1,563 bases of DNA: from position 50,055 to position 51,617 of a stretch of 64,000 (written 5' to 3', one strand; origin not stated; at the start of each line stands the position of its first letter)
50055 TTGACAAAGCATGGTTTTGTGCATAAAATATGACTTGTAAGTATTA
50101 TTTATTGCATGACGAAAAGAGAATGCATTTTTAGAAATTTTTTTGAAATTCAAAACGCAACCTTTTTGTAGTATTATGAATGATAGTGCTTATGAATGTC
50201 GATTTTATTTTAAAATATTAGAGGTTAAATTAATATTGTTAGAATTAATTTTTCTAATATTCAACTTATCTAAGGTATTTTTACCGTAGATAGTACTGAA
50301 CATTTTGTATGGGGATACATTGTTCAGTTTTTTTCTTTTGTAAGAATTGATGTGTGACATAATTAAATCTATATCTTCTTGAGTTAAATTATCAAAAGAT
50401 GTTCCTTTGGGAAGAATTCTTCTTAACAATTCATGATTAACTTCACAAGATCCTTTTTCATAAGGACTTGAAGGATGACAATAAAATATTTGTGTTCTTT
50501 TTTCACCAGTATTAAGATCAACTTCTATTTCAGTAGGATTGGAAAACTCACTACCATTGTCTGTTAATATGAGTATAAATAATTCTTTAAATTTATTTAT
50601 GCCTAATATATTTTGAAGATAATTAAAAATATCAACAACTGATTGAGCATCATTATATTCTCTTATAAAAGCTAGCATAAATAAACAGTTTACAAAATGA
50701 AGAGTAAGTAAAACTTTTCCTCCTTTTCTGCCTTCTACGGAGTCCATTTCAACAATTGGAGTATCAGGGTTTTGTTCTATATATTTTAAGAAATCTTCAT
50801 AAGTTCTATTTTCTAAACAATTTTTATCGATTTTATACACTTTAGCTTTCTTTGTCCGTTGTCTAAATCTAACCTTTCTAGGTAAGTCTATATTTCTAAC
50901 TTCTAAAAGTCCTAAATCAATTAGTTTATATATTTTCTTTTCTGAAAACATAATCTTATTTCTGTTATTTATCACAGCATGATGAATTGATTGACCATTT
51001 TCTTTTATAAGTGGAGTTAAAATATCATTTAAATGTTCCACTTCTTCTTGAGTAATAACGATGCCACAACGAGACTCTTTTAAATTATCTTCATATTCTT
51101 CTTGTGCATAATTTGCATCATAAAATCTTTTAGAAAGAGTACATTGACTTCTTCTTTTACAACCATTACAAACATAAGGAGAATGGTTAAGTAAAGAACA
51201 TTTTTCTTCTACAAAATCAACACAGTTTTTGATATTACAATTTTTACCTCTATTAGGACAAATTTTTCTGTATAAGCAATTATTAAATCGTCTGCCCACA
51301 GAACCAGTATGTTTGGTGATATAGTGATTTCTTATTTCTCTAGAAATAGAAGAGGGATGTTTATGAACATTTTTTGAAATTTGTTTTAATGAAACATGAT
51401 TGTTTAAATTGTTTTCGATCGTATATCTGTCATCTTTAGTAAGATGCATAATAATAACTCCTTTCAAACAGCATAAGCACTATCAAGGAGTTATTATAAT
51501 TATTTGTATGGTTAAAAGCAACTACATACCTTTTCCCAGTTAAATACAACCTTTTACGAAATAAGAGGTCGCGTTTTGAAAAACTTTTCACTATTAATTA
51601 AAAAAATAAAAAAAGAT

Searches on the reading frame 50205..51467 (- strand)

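Call 91: search_protein_families(library=pfam, proteins=[window:50205-51467:-], max_evalue=0.001)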
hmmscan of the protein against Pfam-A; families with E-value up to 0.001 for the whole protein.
window:50205-51467:- (420 aa): 1 family
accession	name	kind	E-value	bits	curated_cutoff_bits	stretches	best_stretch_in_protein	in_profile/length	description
PF13936.12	HTH_38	-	1.5e-08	34.7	27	1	8-46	4-42/44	Helix-turn-helix domain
